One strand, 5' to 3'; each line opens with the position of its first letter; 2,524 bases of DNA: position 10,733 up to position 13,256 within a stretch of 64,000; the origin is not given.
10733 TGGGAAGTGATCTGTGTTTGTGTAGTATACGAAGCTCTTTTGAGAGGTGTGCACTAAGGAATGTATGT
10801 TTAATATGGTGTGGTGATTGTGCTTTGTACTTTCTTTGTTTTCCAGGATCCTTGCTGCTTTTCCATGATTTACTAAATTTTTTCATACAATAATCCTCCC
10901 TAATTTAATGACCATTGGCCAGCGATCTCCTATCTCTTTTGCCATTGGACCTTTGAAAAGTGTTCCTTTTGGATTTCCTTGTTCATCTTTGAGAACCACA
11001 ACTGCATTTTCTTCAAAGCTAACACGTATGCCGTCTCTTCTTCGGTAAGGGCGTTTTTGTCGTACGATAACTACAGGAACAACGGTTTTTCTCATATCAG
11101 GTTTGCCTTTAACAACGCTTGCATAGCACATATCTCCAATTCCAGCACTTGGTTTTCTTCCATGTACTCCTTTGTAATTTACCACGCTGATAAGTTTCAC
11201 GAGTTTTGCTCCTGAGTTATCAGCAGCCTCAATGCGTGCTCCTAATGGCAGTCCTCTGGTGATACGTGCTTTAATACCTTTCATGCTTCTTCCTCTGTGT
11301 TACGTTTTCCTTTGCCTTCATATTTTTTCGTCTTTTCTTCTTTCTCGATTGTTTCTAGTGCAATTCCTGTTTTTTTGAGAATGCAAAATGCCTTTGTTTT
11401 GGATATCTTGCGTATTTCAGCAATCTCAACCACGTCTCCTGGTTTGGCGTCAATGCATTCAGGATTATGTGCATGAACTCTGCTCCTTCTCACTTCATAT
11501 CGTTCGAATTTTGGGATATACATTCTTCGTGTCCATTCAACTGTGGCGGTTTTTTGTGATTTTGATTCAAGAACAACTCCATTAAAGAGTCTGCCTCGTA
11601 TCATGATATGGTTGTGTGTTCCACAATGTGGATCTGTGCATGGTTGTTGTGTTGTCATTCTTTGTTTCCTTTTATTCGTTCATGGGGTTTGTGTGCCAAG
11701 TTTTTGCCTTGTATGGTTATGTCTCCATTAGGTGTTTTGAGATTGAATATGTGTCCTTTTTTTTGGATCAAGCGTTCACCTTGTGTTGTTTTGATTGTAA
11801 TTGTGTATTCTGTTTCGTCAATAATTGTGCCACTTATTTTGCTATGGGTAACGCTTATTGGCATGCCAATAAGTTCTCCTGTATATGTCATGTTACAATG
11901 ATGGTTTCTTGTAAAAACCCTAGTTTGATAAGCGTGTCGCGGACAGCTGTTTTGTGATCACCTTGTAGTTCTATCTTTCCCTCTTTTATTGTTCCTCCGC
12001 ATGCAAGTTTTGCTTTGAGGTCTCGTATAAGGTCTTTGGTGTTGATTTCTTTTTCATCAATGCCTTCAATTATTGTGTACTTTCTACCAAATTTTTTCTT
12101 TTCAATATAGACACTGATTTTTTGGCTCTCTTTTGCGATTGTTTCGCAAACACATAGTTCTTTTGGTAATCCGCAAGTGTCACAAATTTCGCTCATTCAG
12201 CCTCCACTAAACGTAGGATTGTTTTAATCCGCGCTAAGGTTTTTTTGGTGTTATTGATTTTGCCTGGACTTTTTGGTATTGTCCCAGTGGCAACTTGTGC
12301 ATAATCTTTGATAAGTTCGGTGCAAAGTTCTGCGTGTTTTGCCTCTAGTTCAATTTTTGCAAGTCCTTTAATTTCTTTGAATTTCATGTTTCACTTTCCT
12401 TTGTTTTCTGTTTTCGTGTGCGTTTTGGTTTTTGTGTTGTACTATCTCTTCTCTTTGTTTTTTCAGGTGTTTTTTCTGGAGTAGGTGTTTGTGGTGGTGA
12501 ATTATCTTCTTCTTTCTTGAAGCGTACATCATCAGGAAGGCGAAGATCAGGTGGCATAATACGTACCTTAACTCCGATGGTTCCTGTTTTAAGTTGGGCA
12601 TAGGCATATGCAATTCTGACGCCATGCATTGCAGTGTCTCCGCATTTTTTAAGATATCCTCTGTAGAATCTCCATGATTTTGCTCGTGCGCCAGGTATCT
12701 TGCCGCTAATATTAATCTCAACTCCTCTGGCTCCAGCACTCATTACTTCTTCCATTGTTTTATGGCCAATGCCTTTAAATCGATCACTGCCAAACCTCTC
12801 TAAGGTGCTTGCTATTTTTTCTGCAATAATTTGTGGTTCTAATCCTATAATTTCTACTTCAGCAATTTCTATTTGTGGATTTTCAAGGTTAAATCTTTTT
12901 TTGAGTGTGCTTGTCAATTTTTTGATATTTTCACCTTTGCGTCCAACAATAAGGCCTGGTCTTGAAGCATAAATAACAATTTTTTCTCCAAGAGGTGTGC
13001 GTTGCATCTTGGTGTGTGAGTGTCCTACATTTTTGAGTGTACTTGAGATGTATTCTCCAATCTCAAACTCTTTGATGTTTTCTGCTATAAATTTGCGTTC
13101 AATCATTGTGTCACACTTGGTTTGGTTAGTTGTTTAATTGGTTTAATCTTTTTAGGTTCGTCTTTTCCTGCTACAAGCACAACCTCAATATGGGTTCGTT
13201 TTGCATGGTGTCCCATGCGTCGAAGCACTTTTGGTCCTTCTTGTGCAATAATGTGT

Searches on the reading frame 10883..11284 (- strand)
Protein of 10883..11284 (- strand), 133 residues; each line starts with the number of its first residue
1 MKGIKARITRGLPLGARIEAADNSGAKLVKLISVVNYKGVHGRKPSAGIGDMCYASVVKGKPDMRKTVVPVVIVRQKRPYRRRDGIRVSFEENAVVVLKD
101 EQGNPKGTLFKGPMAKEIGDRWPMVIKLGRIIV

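Call 10: search_protein_families(library=pfam, proteins=[window:10883-11284:-])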
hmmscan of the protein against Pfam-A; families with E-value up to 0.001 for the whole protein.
window:10883-11284:- (133 aa): 1 family
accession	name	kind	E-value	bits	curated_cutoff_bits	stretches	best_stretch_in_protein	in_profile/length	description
PF00238.24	Ribosomal_L14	-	9e-32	110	23.6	1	14-132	4-121/122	Ribosomal protein L14p/L23e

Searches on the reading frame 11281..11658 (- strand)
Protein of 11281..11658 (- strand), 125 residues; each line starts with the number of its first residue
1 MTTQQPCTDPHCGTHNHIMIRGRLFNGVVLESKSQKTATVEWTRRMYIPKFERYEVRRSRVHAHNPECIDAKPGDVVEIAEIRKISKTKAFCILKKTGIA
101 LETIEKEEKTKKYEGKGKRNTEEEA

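Call 10: search_protein_families(library=pfam, proteins=[window:11281-11658:-])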
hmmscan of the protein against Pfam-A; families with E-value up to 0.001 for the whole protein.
window:11281-11658:- (125 aa): 1 family
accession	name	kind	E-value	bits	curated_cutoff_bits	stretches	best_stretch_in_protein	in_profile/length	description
PF00366.26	Ribosomal_S17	-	1.8e-22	79.7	25.9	1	27-94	1-67/68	Ribosomal protein S17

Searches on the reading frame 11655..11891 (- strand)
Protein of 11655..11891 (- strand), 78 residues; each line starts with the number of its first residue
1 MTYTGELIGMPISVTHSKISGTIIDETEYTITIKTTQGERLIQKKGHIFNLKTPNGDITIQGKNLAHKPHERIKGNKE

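Call 15: search_protein_families(library=pfam, proteins=[window:11655-11891:-], max_evalue=0.01)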
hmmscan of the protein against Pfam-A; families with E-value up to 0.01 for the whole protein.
window:11655-11891:- (78 aa): 2 families
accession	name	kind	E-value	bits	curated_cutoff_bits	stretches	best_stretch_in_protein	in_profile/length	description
PF01868.21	RNase_P-MRP_p29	-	1.7e-13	50.7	27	1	6-74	7-83/84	Ribonuclease P/MRP, subunit p29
PF24612.2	Ig_TgrO1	-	0.0016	19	27.9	0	48-68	3-23/81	TgrO1-like, immunoglobulin-like domain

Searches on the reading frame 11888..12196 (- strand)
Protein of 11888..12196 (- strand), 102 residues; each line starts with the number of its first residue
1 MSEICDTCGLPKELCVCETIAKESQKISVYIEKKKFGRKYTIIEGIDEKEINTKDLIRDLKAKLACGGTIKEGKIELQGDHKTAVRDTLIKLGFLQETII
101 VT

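Call 10: search_protein_families(library=pfam, proteins=[window:11888-12196:-])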
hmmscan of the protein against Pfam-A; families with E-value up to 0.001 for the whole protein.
window:11888-12196:- (102 aa): 3 families
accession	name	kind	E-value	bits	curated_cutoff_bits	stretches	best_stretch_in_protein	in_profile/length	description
PF01253.27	SUI1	-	4.4e-19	69.2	25.5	1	24-94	2-76/77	Translation initiation factor SUI1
PF03942.20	DTW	-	0.00072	19.8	33.7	1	3-33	2-33/195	DTW domain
PF05046.19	Img2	-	0.00089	19.9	34.4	0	23-94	9-84/84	Mitochondrial large subunit ribosomal protein (Img2)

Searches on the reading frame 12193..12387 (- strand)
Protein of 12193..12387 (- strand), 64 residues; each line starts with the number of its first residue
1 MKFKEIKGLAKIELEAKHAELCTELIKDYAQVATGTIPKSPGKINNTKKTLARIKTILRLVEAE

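Call 15: search_protein_families(library=pfam, proteins=[window:12193-12387:-], max_evalue=0.01)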
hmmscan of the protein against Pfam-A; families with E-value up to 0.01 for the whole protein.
window:12193-12387:- (64 aa): 1 family
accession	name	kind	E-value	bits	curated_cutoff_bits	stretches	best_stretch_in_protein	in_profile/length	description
PF00831.28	Ribosomal_L29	-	2.3e-12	47.2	24.5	1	4-59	1-55/57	Ribosomal L29 protein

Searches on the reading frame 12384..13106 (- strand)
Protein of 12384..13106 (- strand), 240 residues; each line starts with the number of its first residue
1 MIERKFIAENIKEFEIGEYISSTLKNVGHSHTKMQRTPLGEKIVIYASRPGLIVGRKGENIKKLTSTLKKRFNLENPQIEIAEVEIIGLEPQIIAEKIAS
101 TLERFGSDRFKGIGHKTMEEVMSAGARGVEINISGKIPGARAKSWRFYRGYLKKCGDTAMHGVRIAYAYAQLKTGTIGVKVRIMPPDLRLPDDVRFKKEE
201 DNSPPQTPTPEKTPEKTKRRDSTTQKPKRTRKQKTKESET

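Call 10: search_protein_families(library=pfam, proteins=[window:12384-13106:-])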
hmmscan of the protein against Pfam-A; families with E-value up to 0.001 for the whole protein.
window:12384-13106:- (240 aa): 2 families
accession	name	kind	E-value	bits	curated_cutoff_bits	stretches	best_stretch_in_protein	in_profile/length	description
PF00189.25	Ribosomal_S3_C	-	8.3e-16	58.7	34.1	1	109-183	10-83/83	Ribosomal protein S3, C-terminal domain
PF07650.23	KH_2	-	2.1e-15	56.7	22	1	15-82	1-69/78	KH domain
